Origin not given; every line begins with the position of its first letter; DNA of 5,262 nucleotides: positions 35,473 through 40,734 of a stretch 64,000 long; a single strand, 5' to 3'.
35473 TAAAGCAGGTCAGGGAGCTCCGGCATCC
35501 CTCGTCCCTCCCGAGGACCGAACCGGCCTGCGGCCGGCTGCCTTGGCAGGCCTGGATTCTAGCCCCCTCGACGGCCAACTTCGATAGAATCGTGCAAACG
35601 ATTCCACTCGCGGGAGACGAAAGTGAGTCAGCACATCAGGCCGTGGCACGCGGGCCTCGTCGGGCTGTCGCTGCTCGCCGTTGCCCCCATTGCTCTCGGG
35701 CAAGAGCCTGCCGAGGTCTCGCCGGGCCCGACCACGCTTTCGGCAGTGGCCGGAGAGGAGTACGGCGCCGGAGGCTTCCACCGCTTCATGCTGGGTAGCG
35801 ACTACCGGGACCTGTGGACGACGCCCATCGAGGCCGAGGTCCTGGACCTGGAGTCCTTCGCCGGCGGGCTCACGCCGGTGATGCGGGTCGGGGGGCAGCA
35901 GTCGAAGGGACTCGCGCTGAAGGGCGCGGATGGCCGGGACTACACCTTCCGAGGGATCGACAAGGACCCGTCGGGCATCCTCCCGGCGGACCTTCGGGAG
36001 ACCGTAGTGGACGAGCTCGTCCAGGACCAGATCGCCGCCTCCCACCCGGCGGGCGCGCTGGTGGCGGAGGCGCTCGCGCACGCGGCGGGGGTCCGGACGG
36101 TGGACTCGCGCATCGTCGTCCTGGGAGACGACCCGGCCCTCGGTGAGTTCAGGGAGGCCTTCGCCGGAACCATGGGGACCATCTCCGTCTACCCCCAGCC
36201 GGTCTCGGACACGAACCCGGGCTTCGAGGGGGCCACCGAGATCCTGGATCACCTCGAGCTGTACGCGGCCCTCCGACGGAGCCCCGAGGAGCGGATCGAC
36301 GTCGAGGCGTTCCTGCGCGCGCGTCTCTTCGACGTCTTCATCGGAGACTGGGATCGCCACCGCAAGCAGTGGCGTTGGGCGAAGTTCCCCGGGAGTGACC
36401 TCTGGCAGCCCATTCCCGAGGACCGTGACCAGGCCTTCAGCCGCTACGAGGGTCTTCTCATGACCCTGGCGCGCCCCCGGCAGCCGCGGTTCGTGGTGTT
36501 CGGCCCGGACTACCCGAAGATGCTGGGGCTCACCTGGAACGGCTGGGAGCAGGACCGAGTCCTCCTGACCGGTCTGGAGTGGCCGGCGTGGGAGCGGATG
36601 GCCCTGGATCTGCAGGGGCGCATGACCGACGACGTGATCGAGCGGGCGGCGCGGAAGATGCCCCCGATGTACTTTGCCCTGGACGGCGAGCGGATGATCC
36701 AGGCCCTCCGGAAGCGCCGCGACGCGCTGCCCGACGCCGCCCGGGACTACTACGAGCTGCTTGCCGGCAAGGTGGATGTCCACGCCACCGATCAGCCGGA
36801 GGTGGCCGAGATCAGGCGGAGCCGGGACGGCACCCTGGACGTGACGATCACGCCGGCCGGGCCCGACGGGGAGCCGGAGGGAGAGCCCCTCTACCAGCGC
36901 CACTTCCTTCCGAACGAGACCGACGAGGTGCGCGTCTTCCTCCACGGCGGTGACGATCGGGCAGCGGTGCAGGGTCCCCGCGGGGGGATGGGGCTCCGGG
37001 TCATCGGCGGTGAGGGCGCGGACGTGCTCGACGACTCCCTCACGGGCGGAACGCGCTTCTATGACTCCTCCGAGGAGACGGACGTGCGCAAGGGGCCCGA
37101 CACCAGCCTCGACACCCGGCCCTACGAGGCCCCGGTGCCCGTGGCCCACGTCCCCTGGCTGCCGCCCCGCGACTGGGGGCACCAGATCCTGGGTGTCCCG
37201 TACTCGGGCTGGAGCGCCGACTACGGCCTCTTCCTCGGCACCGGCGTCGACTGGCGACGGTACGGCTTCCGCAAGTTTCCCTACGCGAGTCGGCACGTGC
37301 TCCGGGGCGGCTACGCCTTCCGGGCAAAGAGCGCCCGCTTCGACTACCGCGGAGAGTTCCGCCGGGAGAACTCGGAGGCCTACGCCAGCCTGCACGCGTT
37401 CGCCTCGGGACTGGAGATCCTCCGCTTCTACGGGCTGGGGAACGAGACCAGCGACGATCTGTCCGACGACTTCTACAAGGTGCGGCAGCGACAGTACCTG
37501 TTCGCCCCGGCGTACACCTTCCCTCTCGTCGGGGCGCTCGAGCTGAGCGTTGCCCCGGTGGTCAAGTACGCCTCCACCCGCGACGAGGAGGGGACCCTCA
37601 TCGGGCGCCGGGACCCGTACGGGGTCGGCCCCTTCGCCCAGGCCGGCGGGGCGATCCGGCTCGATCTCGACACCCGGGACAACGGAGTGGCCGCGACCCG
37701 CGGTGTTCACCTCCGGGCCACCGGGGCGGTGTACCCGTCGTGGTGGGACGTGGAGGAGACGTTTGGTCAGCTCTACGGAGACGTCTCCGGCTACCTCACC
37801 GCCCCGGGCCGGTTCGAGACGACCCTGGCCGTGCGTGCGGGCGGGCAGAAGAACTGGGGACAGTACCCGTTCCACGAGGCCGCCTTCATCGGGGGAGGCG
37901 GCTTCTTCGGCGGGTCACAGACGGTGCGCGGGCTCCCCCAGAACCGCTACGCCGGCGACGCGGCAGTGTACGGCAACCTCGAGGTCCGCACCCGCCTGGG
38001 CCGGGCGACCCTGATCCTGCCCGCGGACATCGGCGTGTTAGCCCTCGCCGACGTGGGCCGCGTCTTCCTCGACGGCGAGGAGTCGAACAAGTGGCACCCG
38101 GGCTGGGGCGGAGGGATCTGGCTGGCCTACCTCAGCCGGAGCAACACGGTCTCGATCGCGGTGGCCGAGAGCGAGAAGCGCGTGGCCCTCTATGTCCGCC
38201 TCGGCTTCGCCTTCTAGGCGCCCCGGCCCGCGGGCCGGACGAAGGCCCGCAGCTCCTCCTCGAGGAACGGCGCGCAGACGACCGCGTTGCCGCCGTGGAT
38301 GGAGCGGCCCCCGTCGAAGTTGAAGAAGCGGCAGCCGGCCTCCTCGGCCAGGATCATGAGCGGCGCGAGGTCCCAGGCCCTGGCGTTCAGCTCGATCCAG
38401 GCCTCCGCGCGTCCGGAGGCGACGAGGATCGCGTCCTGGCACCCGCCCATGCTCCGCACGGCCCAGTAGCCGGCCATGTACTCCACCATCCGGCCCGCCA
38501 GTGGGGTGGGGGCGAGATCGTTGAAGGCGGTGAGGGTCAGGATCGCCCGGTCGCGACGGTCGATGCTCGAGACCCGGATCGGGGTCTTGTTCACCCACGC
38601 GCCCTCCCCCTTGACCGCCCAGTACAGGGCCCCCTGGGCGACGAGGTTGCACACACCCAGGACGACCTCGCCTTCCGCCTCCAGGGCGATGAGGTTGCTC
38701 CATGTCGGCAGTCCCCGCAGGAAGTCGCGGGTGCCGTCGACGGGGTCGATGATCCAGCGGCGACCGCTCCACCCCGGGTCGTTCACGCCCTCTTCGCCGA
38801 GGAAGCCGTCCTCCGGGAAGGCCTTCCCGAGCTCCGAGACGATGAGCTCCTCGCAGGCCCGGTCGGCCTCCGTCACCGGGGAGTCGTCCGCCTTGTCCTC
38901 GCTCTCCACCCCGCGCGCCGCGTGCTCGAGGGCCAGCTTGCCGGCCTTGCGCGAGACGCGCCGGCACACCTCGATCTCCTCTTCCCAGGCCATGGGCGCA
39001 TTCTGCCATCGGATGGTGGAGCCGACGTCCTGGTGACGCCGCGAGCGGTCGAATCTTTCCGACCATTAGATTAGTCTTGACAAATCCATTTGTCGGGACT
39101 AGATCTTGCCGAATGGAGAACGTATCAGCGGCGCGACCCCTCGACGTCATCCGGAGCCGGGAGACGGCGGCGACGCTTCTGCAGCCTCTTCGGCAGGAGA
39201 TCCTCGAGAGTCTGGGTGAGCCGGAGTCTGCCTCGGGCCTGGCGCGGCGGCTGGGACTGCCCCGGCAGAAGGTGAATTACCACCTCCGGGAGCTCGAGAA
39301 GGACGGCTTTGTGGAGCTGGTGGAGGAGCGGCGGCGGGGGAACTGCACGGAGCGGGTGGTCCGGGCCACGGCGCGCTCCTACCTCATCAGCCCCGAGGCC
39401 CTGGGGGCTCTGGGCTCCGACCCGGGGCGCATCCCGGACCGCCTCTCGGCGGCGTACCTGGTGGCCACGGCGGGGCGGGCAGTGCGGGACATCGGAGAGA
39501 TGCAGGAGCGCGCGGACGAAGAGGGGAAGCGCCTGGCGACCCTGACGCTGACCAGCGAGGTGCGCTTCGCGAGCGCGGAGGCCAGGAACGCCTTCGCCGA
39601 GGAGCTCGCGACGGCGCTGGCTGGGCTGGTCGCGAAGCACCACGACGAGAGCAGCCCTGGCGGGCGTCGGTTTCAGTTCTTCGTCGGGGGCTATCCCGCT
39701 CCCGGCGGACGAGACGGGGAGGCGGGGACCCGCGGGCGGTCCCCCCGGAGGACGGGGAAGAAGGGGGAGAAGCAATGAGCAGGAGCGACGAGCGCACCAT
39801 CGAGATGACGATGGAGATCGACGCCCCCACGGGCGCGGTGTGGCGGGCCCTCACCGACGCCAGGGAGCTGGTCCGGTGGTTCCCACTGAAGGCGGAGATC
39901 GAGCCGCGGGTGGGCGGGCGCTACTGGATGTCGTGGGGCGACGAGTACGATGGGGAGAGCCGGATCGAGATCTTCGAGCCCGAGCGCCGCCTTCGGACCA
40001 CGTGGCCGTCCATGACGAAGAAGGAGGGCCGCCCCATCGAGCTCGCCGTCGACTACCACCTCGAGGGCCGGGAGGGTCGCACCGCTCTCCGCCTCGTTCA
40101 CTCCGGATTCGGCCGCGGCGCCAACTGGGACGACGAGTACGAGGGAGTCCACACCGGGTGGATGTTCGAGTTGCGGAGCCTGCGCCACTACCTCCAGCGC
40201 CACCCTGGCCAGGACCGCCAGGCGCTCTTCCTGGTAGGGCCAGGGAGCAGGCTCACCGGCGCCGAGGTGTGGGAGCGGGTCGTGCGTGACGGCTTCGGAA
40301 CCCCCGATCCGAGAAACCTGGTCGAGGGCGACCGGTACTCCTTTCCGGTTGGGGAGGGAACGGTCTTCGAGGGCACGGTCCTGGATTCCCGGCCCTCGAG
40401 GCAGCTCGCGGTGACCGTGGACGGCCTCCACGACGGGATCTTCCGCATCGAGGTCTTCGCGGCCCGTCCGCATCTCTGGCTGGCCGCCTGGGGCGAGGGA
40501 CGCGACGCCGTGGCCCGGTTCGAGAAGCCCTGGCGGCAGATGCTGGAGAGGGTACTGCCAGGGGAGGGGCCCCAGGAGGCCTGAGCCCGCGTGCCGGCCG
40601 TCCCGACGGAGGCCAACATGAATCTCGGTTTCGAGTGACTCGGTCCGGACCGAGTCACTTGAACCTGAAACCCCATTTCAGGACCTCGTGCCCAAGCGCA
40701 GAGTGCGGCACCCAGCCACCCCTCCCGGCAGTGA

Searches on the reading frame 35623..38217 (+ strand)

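Call 66: search_protein_families(library=pfam, proteins=[window:35623-38217:+], max_evalue=0.00001)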
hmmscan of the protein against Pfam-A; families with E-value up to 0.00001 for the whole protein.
window:35623-38217:+ (864 aa): 1 family
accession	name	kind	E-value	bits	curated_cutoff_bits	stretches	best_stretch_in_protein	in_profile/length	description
PF01103.29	Omp85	-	1.7e-06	28.3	24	1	611-824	48-271/325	Omp85 superfamily domain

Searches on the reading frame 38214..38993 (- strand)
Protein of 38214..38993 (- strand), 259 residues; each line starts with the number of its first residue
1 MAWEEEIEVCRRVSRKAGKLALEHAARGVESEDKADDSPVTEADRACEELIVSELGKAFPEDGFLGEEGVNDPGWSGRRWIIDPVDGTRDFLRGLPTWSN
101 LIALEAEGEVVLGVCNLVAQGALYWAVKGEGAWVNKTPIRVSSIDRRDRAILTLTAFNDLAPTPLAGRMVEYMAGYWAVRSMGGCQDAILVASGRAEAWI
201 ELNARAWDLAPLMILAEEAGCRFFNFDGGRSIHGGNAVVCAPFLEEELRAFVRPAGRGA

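Call 66: search_protein_families(library=pfam, proteins=[window:38214-38993:-], max_evalue=0.00001)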
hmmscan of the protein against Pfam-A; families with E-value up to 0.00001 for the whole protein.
window:38214-38993:- (259 aa): 1 family
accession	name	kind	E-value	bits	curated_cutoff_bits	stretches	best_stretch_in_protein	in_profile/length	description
PF00459.30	Inositol_P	-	8e-47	160.4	27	1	4-243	3-257/271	Inositol monophosphatase family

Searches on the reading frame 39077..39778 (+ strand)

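Call 66: search_protein_families(library=pfam, proteins=[window:39077-39778:+], max_evalue=0.00001)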
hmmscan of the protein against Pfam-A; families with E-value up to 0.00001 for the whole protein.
window:39077-39778:+ (233 aa): 4 families
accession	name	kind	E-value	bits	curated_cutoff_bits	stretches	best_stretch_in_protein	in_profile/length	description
PF12840.13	HTH_20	-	5.1e-13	49.2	27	1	34-82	1-51/51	Helix-turn-helix domain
PF13412.12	HTH_24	-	3.6e-07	30.1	21.9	1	54-80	22-48/48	Winged helix-turn-helix DNA-binding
PF12802.13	MarR_2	-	4.7e-06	27.1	27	0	51-85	22-56/61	MarR family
PF01978.25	TrmB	-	5.6e-06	26.6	25.6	0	48-86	21-59/68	Sugar-specific transcriptional regulator TrmB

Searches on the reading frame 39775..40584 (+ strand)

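Call 66: search_protein_families(library=pfam, proteins=[window:39775-40584:+], max_evalue=0.00001)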
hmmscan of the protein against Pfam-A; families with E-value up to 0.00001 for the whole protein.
window:39775-40584:+ (269 aa): 1 family
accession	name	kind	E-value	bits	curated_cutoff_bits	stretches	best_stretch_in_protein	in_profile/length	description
PF08327.17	AHSA1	-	7.5e-21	75.1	22.1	1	16-140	1-124/125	Activator of Hsp90 ATPase homolog 1-like protein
